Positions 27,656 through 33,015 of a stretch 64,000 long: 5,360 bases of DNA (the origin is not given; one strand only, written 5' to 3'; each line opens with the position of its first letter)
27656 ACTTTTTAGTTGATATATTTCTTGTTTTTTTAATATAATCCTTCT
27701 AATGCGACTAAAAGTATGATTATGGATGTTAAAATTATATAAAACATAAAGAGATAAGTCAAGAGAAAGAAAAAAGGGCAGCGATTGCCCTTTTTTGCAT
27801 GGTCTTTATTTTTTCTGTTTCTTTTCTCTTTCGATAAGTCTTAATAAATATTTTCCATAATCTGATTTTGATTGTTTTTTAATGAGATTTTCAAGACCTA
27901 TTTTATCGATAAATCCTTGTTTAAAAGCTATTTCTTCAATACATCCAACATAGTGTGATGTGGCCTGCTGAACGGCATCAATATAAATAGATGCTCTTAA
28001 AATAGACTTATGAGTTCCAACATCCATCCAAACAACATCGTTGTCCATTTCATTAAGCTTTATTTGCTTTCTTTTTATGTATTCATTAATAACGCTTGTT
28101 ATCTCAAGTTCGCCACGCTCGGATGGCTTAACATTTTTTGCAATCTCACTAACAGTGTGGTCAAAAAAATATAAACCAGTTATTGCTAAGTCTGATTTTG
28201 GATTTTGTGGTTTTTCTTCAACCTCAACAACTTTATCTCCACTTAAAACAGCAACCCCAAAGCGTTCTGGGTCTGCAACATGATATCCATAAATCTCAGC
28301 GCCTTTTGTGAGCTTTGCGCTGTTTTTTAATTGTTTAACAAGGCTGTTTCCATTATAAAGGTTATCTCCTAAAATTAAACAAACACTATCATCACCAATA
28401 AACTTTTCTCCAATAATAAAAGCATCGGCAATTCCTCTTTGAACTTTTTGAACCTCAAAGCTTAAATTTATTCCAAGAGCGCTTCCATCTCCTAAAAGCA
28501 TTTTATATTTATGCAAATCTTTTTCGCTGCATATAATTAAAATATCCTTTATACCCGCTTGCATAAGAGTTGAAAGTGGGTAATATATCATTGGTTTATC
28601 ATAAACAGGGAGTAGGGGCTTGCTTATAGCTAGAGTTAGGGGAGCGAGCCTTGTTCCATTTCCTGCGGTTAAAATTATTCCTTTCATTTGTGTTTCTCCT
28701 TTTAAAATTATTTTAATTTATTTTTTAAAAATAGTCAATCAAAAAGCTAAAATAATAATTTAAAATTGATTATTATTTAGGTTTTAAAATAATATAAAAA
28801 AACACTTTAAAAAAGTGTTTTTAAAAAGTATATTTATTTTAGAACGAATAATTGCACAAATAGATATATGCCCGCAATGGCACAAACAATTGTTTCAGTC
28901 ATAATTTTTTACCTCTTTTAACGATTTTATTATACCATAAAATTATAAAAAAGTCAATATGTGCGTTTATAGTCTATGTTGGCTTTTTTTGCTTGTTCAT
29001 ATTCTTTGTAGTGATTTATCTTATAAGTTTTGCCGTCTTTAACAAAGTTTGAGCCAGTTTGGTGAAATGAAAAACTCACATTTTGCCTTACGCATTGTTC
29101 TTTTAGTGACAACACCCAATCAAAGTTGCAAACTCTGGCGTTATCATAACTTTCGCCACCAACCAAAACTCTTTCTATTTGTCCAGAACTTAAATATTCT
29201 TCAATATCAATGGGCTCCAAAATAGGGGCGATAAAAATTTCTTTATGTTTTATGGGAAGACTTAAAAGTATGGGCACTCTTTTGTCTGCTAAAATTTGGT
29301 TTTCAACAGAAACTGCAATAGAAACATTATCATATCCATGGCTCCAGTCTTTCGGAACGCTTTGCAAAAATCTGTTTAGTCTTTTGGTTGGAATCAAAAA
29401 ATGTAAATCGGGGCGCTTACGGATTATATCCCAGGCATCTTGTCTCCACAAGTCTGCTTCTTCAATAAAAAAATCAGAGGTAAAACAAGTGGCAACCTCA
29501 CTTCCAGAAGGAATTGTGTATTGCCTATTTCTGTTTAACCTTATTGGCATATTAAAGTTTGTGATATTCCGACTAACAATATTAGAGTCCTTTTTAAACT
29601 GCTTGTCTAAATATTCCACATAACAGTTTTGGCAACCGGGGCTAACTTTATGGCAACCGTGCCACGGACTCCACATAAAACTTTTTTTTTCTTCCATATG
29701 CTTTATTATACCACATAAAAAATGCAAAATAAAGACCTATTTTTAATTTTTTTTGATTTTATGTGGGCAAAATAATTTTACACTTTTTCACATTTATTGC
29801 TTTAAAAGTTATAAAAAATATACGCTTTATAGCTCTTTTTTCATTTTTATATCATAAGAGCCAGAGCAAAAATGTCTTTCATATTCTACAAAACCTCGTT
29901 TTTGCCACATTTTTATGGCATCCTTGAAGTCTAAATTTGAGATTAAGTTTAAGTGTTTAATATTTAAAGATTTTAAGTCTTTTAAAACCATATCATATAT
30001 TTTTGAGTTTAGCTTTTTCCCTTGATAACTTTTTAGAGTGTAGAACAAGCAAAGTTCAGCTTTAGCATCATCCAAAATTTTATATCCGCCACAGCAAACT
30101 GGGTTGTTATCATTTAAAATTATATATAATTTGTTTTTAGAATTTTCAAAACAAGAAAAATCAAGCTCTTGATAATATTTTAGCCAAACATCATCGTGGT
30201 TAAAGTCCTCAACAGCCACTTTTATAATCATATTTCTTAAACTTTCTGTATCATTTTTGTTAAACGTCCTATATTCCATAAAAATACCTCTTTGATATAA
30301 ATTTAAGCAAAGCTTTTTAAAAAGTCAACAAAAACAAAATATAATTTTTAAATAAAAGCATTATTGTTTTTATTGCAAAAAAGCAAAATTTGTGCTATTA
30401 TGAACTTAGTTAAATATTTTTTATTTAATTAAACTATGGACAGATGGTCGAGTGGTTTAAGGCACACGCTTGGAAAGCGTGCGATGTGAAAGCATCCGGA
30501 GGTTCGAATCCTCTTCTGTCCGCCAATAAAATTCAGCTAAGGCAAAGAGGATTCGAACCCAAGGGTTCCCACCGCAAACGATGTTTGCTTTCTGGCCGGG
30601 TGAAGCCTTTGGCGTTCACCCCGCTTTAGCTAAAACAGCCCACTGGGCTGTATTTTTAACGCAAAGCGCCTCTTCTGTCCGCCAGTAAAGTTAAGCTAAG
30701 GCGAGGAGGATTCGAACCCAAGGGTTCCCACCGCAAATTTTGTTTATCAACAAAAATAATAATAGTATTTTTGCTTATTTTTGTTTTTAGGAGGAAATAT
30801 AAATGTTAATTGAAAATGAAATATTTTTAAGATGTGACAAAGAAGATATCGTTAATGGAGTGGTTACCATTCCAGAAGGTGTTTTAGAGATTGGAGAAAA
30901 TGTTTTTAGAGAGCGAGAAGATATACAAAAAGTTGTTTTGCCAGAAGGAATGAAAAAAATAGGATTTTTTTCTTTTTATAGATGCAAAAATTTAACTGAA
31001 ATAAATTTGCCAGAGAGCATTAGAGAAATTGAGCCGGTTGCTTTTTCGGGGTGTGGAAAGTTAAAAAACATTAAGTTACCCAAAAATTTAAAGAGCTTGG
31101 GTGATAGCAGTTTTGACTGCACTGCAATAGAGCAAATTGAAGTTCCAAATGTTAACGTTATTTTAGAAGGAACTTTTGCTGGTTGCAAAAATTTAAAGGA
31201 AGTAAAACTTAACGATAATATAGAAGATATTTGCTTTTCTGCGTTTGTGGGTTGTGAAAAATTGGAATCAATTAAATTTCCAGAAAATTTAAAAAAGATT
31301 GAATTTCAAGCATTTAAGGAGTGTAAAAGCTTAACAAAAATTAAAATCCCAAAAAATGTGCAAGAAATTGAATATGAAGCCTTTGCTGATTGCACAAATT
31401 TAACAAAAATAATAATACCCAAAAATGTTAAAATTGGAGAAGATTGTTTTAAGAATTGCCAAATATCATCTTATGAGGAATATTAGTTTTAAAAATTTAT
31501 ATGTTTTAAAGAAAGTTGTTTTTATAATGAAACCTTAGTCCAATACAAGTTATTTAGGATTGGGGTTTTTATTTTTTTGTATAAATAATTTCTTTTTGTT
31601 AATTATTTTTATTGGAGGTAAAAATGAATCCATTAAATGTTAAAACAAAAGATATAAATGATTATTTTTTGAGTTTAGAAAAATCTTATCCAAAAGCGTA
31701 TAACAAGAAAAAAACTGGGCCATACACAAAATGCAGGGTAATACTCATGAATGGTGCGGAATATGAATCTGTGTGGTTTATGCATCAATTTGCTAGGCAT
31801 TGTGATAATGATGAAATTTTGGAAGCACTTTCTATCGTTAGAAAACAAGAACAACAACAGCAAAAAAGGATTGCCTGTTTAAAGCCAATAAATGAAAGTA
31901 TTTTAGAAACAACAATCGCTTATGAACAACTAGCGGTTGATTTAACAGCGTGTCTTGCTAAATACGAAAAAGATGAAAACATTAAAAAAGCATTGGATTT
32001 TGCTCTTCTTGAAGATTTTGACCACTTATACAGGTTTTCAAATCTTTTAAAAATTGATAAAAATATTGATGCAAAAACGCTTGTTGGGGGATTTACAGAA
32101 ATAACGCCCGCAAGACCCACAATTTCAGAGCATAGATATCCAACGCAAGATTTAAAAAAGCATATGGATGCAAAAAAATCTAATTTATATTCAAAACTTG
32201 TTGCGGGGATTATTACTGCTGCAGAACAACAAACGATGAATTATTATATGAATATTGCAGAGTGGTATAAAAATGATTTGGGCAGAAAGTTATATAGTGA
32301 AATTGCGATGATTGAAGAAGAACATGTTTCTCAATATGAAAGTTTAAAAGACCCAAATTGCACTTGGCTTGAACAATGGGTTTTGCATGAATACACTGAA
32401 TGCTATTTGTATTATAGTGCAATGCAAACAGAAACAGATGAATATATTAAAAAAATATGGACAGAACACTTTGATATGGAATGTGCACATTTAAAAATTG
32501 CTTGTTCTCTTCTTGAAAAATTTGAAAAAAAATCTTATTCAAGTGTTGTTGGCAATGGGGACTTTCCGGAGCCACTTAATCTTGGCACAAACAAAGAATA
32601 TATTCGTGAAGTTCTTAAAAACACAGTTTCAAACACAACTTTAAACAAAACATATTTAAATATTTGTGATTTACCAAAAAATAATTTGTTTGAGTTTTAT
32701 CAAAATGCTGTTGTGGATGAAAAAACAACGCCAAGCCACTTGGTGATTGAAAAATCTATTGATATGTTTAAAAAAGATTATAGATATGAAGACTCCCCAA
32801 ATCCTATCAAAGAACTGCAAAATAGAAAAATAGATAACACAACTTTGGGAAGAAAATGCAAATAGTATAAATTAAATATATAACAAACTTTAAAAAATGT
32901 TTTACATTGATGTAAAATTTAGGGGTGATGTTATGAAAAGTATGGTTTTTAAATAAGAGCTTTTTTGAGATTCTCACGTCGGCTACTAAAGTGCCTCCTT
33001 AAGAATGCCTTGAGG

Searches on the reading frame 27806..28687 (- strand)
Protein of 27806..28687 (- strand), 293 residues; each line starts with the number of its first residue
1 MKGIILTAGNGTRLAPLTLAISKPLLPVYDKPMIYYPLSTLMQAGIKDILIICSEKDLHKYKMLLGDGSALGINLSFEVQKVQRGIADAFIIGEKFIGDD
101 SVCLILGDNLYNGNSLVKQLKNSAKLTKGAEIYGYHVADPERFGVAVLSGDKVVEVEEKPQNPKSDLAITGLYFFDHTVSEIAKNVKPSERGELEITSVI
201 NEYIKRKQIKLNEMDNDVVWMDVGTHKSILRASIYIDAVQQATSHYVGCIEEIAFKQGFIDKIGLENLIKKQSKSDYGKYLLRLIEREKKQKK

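Call 43: search_protein_families(library=pfam, proteins=[window:27806-28687:-], max_evalue=0.00001)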
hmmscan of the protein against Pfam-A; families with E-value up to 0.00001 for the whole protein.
window:27806-28687:- (293 aa): 2 families
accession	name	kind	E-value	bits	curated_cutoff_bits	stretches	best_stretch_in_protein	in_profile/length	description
PF00483.29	NTP_transferase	-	1.2e-61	208.9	21.2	1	2-233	1-239/245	Nucleotidyl transferase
PF12804.13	NTP_transf_3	-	7.8e-07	29.8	27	1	3-125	1-112/160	MobA-like NTP transferase domain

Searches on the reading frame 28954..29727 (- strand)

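Call 43: search_protein_families(library=pfam, proteins=[window:28954-29727:-], max_evalue=0.00001)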
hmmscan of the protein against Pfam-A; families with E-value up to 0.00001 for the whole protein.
window:28954-29727:- (257 aa): 1 family
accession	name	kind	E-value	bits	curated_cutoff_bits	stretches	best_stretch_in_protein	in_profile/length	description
PF07505.17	DUF5131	-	7.2e-41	140.7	28.9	1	18-234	10-225/243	Protein of unknown function (DUF5131)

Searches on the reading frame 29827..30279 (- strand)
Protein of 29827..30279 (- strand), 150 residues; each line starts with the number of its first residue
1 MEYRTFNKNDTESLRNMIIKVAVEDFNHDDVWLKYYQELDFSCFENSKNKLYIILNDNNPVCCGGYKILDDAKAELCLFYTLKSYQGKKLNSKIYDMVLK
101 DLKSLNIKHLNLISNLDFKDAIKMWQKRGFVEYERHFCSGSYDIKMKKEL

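Call 43: search_protein_families(library=pfam, proteins=[window:29827-30279:-], max_evalue=0.00001)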
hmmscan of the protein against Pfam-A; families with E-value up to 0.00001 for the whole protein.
window:29827-30279:- (150 aa): 3 families
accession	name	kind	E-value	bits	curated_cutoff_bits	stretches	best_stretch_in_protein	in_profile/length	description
PF00583.31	Acetyltransf_1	-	7.7e-11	42.7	20.7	1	30-130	14-116/116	Acetyltransferase (GNAT) family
PF13508.13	Acetyltransf_7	-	4.9e-06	27.3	27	1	49-132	3-84/84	Acetyltransferase (GNAT) domain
PF23209.2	IDM1_C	-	9.7e-06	26.2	33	0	52-132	36-114/140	Increased DNA methylation 1, C-terminal domain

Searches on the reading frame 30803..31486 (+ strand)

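Call 43: search_protein_families(library=pfam, proteins=[window:30803-31486:+], max_evalue=0.00001)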
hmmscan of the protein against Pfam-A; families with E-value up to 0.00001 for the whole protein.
window:30803-31486:+ (227 aa): 3 families
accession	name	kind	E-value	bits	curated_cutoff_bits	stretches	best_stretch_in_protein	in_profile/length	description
PF13306.12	LRR_5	-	2.8e-56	189.3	27.7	2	120-223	3-105/127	BspA type Leucine rich repeat region (6 copies)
PF13855.12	LRR_8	-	2.7e-14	53.1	27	0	56-95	19-59/61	Leucine rich repeat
PF23952.1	LRR_EndoS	-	5.9e-08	33.4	27.9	0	49-94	46-91/116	Endo-beta-N-acetylglucosaminidase EndoS LRR domain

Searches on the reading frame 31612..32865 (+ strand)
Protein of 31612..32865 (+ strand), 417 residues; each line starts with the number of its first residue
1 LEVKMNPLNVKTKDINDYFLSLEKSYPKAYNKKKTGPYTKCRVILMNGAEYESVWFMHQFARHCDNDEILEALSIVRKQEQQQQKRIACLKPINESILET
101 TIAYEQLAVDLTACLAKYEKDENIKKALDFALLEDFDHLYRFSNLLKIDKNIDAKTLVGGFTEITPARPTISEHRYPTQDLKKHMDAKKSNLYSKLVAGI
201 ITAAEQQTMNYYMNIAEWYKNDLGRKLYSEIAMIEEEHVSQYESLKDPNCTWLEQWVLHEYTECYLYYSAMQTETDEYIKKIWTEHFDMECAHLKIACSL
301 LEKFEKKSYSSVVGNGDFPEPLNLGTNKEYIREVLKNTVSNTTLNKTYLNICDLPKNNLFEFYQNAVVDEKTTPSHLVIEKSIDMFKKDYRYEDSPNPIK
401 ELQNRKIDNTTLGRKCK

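Call 10: search_protein_families(library=pfam, proteins=[window:31612-32865:+], max_evalue=0.01)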
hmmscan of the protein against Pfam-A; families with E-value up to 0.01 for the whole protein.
window:31612-32865:+ (417 aa): 1 family
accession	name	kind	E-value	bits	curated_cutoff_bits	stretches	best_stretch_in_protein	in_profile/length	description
PF09304.16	Cortex-I_coil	-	0.00036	21.2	60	1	66-125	39-98/107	Cortexillin coiled-coil region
